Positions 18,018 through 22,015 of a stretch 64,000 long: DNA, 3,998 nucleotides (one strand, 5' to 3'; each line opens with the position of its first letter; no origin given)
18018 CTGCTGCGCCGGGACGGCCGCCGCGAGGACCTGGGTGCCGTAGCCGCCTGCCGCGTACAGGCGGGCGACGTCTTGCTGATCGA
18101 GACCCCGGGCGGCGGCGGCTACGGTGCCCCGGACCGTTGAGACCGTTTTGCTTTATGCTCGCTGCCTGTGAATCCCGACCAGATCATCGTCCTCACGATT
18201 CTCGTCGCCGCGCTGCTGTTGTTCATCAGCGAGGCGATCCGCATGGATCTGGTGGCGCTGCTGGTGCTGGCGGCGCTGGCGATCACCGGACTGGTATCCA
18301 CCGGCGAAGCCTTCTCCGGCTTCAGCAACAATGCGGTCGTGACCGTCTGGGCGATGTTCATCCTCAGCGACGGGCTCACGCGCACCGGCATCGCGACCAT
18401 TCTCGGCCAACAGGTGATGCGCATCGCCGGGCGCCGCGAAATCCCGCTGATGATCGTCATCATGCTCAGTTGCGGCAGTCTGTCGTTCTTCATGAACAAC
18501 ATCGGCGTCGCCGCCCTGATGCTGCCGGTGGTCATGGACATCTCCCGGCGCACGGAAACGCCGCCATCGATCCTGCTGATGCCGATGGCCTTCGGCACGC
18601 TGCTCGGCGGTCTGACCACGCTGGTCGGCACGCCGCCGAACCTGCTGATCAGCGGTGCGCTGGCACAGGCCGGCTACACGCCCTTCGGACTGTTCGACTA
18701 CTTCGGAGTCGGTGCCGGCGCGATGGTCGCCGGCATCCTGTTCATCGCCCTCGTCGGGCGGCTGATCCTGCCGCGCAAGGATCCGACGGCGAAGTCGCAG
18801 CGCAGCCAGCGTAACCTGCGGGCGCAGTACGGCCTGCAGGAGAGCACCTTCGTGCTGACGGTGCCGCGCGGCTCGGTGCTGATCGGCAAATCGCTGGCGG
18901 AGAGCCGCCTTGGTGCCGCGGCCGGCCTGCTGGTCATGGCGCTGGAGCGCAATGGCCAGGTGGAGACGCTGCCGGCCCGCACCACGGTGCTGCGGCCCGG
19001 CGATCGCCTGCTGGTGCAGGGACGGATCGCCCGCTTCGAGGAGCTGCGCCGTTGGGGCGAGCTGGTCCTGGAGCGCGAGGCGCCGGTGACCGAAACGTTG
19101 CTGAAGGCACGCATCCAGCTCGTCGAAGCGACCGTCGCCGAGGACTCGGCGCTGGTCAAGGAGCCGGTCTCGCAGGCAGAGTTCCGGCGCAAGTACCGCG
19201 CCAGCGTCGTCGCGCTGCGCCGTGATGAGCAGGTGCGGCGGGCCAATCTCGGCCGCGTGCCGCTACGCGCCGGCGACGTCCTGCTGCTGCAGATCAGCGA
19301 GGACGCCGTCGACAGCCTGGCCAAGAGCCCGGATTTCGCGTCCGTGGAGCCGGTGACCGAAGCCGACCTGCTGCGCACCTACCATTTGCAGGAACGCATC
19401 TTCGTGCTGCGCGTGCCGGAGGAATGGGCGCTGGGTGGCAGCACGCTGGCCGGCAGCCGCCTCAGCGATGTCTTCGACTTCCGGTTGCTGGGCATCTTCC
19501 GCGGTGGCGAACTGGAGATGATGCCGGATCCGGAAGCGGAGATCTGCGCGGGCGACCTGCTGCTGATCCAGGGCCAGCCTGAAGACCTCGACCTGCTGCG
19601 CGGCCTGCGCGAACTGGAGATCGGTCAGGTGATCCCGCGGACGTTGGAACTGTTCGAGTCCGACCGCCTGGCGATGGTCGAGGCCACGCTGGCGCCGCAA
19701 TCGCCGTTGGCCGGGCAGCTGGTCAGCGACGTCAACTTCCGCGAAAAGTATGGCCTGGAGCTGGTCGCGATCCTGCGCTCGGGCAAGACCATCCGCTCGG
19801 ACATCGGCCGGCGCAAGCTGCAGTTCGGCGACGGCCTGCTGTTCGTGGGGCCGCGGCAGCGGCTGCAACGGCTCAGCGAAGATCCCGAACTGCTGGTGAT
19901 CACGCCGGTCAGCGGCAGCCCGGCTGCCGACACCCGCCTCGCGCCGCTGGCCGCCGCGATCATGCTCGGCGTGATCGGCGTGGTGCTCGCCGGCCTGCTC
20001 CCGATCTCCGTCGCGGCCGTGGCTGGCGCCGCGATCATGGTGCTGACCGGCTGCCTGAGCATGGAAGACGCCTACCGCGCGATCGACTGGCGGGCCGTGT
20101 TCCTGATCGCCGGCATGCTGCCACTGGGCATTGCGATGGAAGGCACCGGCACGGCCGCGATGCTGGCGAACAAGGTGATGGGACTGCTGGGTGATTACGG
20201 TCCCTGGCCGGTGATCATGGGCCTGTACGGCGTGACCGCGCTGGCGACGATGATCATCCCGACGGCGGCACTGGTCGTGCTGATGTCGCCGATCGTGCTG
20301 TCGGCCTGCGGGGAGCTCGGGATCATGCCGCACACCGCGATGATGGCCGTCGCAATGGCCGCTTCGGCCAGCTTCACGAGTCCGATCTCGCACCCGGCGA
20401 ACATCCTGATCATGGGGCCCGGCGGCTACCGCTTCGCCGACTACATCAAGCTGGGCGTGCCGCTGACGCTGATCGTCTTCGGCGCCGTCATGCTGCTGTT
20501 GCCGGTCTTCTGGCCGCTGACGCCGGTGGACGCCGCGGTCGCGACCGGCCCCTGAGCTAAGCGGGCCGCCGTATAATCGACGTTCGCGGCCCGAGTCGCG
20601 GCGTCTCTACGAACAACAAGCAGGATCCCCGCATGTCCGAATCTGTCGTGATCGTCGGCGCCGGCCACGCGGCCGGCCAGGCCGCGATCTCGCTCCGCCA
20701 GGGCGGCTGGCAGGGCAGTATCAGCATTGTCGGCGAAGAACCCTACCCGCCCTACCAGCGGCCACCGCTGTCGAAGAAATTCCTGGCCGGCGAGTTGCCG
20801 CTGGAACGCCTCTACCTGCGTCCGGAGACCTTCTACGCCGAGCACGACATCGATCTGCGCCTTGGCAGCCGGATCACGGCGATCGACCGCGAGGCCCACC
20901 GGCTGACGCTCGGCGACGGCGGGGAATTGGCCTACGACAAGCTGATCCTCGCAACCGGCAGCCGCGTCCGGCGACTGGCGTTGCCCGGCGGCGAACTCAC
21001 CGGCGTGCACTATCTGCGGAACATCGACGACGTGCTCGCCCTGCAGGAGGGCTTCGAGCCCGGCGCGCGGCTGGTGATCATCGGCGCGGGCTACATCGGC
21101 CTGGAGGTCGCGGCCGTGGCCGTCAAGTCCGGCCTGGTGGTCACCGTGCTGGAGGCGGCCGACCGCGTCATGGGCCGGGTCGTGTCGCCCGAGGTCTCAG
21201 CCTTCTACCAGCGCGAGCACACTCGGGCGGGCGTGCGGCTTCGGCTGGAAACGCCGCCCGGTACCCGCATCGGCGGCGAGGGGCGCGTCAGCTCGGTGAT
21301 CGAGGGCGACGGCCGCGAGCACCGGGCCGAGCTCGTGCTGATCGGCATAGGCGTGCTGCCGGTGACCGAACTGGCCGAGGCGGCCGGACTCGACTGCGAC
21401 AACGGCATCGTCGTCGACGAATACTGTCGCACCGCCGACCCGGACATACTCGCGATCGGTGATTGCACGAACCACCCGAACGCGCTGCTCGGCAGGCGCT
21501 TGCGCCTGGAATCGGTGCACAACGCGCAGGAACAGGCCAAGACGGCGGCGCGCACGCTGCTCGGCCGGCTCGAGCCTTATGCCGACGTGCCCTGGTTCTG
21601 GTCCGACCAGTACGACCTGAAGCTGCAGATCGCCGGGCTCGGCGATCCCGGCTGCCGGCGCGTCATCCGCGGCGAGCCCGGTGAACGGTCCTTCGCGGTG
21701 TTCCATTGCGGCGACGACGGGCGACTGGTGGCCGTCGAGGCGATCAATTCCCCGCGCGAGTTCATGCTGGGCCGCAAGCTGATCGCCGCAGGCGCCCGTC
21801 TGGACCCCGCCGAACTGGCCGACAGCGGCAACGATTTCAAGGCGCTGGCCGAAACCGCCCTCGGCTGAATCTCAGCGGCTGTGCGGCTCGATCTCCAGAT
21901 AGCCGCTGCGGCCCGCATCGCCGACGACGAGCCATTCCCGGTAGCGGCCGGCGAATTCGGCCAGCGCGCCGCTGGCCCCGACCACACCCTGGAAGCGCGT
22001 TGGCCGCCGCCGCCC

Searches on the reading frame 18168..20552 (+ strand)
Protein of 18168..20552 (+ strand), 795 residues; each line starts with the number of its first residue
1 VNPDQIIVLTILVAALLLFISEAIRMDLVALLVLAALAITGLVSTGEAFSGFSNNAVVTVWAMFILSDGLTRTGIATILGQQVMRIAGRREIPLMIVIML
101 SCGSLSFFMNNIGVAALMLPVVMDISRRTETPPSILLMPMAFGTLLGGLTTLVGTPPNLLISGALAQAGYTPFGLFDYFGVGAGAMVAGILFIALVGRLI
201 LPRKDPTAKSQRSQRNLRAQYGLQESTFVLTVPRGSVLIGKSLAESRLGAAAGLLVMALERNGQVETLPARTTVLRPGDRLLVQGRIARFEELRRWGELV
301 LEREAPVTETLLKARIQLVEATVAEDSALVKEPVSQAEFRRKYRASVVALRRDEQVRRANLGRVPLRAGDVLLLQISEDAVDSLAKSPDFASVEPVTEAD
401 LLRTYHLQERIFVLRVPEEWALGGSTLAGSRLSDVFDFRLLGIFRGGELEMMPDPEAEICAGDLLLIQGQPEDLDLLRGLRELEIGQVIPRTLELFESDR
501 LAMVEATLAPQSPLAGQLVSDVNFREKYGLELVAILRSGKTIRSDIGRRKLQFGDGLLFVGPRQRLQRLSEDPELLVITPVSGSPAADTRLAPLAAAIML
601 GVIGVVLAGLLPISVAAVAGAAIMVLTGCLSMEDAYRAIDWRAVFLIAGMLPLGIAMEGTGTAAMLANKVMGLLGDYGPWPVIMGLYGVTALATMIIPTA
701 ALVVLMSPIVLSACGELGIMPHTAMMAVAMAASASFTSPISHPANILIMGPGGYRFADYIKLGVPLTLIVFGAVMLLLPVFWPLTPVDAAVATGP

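Call 58: search_protein_families(library=pfam, proteins=[window:18168-20552:+], max_evalue=0.00001)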
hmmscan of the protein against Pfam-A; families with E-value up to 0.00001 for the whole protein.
window:18168-20552:+ (795 aa): 3 families
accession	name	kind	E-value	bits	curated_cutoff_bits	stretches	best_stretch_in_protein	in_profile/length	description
PF03600.22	CitMHS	-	7.4e-93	311.7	31.9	2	17-712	2-316/336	Citrate transporter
PF02080.26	TrkA_C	-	3e-48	162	27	4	230-295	4-68/71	TrkA-C domain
PF00939.25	Na_sulph_symp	-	1.1e-16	61.3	27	2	615-783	295-467/472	Sodium:sulfate symporter transmembrane region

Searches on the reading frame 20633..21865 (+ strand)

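Call 58: search_protein_families(library=pfam, proteins=[window:20633-21865:+], max_evalue=0.00001)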
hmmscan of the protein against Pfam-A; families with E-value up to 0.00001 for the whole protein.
window:20633-21865:+ (411 aa): 3 families
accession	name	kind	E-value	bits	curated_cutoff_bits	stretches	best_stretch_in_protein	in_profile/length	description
PF07992.20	Pyr_redox_2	-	3.9e-72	243.6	26.1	1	4-302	2-291/291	Pyridine nucleotide-disulphide oxidoreductase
PF14759.12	Reductase_C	-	4e-31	107.8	25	1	321-405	1-84/85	Reductase C-terminal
PF00070.33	Pyr_redox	-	1.6e-14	54.6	22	1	146-222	1-77/82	Pyridine nucleotide-disulphide oxidoreductase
